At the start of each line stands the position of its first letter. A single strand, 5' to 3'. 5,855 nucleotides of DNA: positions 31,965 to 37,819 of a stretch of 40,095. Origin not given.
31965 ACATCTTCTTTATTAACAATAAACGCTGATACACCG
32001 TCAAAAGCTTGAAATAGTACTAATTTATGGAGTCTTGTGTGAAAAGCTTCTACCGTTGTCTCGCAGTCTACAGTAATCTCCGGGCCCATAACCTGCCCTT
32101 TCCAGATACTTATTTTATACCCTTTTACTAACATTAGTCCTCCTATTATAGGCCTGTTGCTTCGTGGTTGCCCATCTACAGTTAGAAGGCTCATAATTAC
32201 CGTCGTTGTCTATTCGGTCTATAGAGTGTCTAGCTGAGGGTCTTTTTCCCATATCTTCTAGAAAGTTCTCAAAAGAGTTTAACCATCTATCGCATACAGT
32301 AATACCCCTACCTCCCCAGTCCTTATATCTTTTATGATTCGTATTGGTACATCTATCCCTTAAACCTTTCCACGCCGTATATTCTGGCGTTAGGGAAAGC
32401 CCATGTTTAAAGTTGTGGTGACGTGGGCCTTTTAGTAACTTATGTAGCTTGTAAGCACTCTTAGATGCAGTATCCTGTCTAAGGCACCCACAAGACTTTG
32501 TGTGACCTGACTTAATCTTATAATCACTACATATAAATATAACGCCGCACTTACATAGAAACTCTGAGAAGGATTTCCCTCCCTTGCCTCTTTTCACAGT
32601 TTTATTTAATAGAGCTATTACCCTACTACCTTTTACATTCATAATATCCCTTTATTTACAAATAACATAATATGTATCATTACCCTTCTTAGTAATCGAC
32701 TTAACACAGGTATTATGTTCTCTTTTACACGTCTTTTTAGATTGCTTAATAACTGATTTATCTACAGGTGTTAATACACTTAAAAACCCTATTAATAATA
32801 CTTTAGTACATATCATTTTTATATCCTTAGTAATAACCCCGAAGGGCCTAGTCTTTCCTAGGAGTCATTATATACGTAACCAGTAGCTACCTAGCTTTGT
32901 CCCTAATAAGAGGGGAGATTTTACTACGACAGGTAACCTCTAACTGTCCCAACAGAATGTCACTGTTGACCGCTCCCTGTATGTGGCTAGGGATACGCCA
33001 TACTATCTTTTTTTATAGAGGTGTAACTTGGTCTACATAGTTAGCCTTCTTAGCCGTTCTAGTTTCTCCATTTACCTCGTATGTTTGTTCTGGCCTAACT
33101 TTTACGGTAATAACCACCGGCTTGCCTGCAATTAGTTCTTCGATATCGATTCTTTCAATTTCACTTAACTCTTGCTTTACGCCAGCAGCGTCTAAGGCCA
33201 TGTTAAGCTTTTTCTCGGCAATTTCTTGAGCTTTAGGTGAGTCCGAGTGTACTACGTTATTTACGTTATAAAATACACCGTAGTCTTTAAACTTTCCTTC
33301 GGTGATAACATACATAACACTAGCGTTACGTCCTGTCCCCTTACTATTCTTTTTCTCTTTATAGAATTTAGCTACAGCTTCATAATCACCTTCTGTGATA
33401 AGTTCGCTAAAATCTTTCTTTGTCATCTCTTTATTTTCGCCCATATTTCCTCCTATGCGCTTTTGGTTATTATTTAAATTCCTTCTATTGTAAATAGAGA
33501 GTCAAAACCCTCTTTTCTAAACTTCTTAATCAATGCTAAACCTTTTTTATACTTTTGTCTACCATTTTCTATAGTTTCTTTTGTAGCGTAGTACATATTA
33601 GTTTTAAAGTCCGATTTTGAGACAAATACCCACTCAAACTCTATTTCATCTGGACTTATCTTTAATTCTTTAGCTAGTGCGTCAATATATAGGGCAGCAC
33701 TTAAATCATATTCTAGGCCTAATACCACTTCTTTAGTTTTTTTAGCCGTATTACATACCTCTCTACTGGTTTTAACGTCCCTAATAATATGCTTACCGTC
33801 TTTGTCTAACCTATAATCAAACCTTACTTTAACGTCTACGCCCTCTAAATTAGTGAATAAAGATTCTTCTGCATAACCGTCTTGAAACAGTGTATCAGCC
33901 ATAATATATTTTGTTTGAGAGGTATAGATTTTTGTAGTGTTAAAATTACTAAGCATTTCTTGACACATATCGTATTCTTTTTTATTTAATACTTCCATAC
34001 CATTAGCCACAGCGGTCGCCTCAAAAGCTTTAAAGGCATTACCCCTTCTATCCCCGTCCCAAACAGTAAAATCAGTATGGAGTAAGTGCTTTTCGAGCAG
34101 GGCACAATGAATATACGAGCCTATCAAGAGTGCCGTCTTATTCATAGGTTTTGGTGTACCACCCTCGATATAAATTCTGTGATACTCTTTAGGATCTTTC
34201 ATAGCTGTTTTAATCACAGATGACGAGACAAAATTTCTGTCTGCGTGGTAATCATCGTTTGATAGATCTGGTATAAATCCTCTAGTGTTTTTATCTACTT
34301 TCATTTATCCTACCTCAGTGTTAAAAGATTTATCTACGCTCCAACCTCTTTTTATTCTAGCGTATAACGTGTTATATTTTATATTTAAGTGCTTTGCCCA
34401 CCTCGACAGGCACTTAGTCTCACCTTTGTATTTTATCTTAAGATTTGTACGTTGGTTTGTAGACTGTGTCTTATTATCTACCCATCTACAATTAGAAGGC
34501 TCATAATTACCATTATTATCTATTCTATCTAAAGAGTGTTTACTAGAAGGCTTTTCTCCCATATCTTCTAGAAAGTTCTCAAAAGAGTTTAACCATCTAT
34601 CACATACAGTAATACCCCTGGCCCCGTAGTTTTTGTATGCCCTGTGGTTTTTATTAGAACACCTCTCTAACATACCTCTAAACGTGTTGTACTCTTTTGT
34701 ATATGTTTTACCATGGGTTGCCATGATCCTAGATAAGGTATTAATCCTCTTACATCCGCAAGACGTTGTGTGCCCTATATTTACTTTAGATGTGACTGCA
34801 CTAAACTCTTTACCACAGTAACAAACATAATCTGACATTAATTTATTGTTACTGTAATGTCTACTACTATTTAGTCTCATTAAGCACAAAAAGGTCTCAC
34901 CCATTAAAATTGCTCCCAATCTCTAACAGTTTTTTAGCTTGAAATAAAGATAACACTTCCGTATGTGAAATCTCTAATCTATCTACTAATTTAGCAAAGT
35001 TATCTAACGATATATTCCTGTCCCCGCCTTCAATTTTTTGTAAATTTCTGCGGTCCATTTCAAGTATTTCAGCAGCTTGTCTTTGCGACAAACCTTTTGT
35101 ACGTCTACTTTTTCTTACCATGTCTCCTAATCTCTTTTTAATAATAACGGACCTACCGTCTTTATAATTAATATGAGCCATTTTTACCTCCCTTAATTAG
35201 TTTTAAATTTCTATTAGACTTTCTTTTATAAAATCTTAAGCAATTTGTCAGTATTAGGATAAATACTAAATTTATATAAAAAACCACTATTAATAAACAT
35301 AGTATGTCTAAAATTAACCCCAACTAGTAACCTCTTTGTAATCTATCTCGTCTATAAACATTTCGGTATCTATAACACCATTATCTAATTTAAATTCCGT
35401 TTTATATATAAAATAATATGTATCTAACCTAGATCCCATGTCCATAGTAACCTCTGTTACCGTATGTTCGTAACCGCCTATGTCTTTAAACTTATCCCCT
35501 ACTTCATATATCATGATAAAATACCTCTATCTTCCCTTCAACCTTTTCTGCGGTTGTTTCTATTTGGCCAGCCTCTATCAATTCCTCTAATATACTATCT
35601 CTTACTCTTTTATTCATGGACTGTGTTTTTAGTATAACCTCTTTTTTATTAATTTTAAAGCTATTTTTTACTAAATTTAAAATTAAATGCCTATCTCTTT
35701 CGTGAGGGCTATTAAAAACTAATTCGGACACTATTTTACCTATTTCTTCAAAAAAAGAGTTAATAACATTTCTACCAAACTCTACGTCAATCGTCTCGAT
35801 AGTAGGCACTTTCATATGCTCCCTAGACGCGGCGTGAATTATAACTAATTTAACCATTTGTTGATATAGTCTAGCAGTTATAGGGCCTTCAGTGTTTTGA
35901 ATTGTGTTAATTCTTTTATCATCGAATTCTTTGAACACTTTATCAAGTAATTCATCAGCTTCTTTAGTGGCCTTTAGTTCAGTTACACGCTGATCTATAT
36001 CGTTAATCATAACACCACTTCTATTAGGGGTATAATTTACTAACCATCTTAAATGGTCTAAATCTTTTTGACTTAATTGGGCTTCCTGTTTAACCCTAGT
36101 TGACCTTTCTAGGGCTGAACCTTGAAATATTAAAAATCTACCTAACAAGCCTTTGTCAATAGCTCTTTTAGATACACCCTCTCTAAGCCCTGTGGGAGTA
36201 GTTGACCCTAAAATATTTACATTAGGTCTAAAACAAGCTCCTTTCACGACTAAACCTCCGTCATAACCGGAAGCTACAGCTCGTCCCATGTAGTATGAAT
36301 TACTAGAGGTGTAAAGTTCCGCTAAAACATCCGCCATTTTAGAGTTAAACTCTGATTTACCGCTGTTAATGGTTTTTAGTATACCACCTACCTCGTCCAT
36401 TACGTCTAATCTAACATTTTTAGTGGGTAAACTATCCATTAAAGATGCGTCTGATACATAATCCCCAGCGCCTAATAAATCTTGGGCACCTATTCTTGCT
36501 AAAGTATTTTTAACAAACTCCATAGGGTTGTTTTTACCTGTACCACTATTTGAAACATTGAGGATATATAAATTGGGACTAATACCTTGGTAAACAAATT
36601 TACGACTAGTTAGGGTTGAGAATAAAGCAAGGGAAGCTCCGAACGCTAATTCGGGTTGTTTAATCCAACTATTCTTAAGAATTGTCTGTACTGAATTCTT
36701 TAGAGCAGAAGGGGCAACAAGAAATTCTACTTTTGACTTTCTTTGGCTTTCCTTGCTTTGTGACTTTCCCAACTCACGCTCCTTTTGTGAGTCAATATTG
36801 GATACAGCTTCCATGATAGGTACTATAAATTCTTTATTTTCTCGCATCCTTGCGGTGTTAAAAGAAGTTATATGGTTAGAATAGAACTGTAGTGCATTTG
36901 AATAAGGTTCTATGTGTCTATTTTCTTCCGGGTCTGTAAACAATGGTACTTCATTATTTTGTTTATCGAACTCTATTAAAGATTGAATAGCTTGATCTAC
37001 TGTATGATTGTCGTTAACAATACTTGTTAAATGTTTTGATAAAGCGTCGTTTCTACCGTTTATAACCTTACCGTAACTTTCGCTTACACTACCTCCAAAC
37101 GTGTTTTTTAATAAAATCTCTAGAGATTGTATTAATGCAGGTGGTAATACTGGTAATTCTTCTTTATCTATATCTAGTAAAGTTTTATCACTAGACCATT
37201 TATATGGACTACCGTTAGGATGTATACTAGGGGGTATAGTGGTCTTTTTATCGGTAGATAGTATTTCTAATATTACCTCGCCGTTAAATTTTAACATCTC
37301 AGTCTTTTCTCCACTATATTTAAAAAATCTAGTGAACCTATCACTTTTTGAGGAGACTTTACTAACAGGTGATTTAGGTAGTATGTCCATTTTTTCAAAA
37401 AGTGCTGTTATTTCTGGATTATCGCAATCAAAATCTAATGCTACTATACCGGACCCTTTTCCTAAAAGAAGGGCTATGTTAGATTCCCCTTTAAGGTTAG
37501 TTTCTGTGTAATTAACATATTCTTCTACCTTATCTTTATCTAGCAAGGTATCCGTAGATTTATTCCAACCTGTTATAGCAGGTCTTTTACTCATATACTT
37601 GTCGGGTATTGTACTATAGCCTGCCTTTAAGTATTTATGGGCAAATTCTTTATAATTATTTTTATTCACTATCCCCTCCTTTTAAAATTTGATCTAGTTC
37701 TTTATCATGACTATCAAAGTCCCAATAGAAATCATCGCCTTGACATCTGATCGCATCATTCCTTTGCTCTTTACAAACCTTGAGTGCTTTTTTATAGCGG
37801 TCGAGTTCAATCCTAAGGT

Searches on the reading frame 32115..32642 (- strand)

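Call 31: search_protein_families(library=pfam, max_evalue=0.01, proteins=[window:32115-32642:-])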
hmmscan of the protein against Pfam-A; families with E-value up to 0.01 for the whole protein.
window:32115-32642:- (175 aa): 0 families

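Call 93: search_protein_families(library=phrogs, max_evalue=0.001, proteins=[window:32115-32642:-])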
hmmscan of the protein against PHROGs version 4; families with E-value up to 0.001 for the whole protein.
window:32115-32642:- (175 aa): 7 families
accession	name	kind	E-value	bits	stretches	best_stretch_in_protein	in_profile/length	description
phrog_374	-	DNA, RNA and nucleotide metabolism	1.4e-58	200.2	1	16-172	212-356/617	HNH endonuclease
phrog_3377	-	DNA, RNA and nucleotide metabolism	9.4e-44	150.6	1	79-171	6-98/196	HNH endonuclease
phrog_8790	-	DNA, RNA and nucleotide metabolism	6.8e-40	138.5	1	71-171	9-107/241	restriction endonuclease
phrog_2081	-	DNA, RNA and nucleotide metabolism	9.3e-31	108.4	1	56-173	74-201/433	HNH endonuclease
phrog_953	-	DNA, RNA and nucleotide metabolism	1.2e-15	58.8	1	80-164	217-302/420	HNH endonuclease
phrog_4578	-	DNA, RNA and nucleotide metabolism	1e-05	26.5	1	131-172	23-64/130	HNH endonuclease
phrog_28742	-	unknown function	0.0003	22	1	92-167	28-105/165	-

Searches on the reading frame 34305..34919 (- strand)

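Call 30: search_protein_families(library=pfam, max_evalue=0.01, proteins=[window:34305-34919:-])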
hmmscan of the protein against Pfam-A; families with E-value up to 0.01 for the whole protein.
window:34305-34919:- (204 aa): 0 families

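Call 93: search_protein_families(library=phrogs, max_evalue=0.001, proteins=[window:34305-34919:-])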
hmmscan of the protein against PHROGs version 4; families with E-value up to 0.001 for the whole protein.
window:34305-34919:- (204 aa): 8 families
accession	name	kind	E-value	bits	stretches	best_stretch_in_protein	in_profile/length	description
phrog_374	-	DNA, RNA and nucleotide metabolism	6.4e-62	211.2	1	7-189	199-388/617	HNH endonuclease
phrog_3377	-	DNA, RNA and nucleotide metabolism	6.2e-60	203.4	1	66-202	4-140/196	HNH endonuclease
phrog_8790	-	DNA, RNA and nucleotide metabolism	1.2e-36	127.9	1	68-195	17-138/241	restriction endonuclease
phrog_2081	-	DNA, RNA and nucleotide metabolism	3.9e-33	116.2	1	44-190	66-237/433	HNH endonuclease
phrog_953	-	DNA, RNA and nucleotide metabolism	2.2e-19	71.1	1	68-157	216-306/420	HNH endonuclease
phrog_28742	-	unknown function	4.6e-05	24.7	1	72-161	19-112/165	-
phrog_27240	-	unknown function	0.00012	23.4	1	6-66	8-65/132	-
phrog_1065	-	unknown function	0.00026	21.9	1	154-203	42-92/192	-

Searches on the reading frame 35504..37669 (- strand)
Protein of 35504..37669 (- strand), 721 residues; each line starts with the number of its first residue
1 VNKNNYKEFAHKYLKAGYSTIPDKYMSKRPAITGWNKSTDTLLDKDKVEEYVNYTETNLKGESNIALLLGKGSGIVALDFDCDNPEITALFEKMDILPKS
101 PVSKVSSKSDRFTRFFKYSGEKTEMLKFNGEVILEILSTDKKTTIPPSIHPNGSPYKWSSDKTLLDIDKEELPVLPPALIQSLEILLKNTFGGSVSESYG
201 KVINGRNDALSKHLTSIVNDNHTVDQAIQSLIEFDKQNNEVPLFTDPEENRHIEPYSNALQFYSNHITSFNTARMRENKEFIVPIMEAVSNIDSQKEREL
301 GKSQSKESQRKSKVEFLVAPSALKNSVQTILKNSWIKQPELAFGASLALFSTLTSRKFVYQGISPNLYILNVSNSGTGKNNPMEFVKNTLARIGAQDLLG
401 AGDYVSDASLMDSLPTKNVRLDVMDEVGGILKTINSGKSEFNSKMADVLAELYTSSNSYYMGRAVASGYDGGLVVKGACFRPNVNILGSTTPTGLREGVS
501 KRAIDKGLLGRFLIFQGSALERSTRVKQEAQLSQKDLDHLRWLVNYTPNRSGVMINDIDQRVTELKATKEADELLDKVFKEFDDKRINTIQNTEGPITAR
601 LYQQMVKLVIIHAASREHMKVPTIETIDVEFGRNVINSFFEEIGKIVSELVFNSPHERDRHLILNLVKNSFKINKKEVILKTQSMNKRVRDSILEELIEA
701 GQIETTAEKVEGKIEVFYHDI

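Call 8: search_dna_similar(query=window:35504-37669:-, collection=phages, mode=protein, max_rows=25)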
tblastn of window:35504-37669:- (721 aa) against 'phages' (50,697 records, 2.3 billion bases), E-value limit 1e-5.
Records with a match: 111; places in all: 111; records where one place covers at least 80% of the query: 0.
Best place of each record, by identity: <60% 111.
By first word of the organism name: Pseudomonas 40; Serratia 19; Acinetobacter 12; Stenotrophomonas 5; Pseudoalteromonas 4; Escherichia 4; Vibrio 3; Synechococcus 2; Achromobacter 2; Sphingomonas 2; and 12 more.
By host as written in the record: Pseudomonas aeruginosa 18; Serratia marcescens 16; Acinetobacter baumannii 7; Pseudomonas sp. 3; Pseudomonas aeruginosa PAO1 3; Pseudomonas aeruginosa ATCC 9027 3; Stenotrophomonas maltophilia 3; Pseudoalteromonas sp. 2; and 41 more.
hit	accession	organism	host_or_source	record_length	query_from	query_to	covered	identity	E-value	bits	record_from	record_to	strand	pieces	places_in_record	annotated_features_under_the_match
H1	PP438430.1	Synechococcus phage Ssp-JY40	Synechococcus sp.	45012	321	721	56%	23.7%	1e-11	75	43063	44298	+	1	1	hypothetical protein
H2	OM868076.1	Synechococcus phage Yong-M3-232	Synechococcus sp. PCC 7002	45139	321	721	56%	23.7%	1e-11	75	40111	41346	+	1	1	hypothetical protein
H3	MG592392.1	Vibrio phage 1.005.O._10N.286.48.F2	Vibrio splendidus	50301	338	712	52%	24.1%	8e-16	88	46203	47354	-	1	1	coil containing protein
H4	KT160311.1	Vibrio phage H188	Vibrio kanaloae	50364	338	707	51%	24.0%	2e-15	87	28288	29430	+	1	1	bifunctional DNA primase/polymerase domain protein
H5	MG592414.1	Vibrio phage 1.030.O._10N.222.55.F9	Vibrio sp. sp. F13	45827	338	712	52%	23.4%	5e-16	89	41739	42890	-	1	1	coil containing protein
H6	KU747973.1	Pseudoalteromonas phage vB_PspS-H40/1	Pseudoalteromonas sp.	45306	338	704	51%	23.4%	4e-9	66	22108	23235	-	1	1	putative bifunctional DNA primase/polymerase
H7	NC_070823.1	Pseudoalteromonas phage vB_PspS-H40/1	Pseudoalteromonas sp.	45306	338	704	51%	23.4%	4e-9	66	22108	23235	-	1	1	putative bifunctional DNA primase/polymerase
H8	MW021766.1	Serratia phage vB_SmaS_Opt-148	Serratia marcescens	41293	331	703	52%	21.8%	3e-12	76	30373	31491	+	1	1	putative DNA primase/polymerase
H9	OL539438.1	Serratia phage vB_SmaS_Swain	Serratia marcescens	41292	331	703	52%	21.8%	3e-12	76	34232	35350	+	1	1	putative DNA primase/polymerase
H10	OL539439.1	Serratia phage vB_SmaS_Carrot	Serratia marcescens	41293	331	703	52%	21.8%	3e-12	76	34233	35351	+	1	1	putative DNA primase/polymerase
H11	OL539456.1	Serratia phage vB_SmaS_LittleDog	Serratia marcescens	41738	331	703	52%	21.8%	3e-12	76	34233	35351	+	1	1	putative DNA primase/polymerase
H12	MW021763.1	Serratia phage vB_SmaS_Bigdog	Serratia Marcescens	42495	331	703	52%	21.8%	3e-12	76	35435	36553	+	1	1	putative DNA primase/polymerase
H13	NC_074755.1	Serratia phage vB_SmaS_Bigdog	Serratia Marcescens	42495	331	703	52%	21.8%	3e-12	76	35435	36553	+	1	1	putative DNA primase/polymerase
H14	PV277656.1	Serratia phage BUCT805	Serratia marcescens SM04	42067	331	703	52%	21.6%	4e-13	79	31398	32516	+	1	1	DNA primase/polymerase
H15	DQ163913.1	Pseudomonas phage 73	-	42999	316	629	44%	25.3%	5e-6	56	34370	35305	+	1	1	record has no annotation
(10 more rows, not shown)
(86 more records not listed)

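Call 30: search_protein_families(library=pfam, max_evalue=0.01, proteins=[window:35504-37669:-])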
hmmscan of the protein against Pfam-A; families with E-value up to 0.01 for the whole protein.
window:35504-37669:- (721 aa): 2 families
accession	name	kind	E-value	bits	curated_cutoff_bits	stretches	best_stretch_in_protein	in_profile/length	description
PF09250.16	Prim-Pol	-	9.5e-14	52.6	22.8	1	10-173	1-153/158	Bifunctional DNA primase/polymerase, N-terminal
PF13148.11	DUF3987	-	4.8e-05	23.2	27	1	480-612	194-327/364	Protein of unknown function (DUF3987)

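Call 70: find_homologous_proteins(query=window:35504-37669:-, max_evalue=1e-30)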
Query window:35504-37669:- (721 aa): 241 proteins with E <= 1e-30 among 8000 candidates; the best 120 are listed.
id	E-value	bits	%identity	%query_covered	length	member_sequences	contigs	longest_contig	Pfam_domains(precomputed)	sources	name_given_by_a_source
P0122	0.0e+0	1595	100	100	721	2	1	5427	PF09250.17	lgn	-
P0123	0.0e+0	1450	89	100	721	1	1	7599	PF09250.17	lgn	-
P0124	2.0e-278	944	61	99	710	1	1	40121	-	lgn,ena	-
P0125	4.3e-246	837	56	99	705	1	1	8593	PF13148.12,PF09250.17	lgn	-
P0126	1.9e-245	835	55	99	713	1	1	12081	PF09250.17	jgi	-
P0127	1.3e-240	819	55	99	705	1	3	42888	PF13148.12,PF09250.17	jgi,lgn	-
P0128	2.5e-223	762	51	99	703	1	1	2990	PF13148.12,PF09250.17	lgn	-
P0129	3.9e-221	755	52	97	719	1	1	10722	PF13148.12,PF09250.17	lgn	-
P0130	5.7e-220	751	52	98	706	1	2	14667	PF13148.12,PF09250.17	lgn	-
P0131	5.8e-219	747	50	99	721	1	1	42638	PF13148.12,PF09250.17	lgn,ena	-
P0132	3.2e-218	745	51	100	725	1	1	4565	PF13148.12,PF09250.17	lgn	-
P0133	8.3e-213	727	52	98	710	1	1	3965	PF13148.12,PF09250.17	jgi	jgi:hypothetical protein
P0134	4.2e-212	725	50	99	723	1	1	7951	PF13148.12,PF09250.17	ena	-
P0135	8.1e-212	724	50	99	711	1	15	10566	PF13148.12,PF09250.17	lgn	-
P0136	3.1e-210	719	51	98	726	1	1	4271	PF13148.12,PF09250.17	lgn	-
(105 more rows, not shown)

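Call 71: find_encoding_contigs(protein=P0123, flank=10000, max_places=2)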
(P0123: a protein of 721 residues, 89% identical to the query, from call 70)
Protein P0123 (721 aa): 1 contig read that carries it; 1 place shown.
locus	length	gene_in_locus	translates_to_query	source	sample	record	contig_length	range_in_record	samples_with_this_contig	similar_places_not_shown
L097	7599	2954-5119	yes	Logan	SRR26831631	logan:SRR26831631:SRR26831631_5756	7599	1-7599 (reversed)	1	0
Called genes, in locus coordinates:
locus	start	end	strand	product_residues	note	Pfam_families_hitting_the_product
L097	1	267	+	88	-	?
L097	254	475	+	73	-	-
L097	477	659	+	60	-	-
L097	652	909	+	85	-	-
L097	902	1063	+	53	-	-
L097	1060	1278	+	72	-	-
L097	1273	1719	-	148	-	-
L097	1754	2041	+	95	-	-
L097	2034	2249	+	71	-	-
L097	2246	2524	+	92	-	-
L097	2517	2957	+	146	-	PF18909:dGTP_diPhyd_N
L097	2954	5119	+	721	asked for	PF09250:Prim-Pol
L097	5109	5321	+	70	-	-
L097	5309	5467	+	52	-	-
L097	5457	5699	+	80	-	-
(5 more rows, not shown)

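Call 72: find_encoding_contigs(protein=P0124, flank=10000, max_places=2)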
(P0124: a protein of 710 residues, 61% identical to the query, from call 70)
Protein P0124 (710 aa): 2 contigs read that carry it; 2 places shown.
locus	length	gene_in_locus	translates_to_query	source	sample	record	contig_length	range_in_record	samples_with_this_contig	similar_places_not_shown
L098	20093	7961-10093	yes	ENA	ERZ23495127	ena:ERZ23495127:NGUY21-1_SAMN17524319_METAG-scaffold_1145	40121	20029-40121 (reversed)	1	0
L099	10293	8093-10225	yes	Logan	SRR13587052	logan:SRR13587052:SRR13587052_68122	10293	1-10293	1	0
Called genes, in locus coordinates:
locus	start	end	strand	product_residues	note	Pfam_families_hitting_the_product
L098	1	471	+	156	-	?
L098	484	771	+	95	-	-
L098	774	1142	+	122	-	-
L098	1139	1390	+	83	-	-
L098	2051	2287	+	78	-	-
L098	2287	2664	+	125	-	-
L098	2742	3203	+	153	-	-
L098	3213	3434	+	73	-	-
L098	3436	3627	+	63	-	-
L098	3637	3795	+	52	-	-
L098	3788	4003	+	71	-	-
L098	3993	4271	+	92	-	-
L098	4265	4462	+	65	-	-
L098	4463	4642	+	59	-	-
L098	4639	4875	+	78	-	-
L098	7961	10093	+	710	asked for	-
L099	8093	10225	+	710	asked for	-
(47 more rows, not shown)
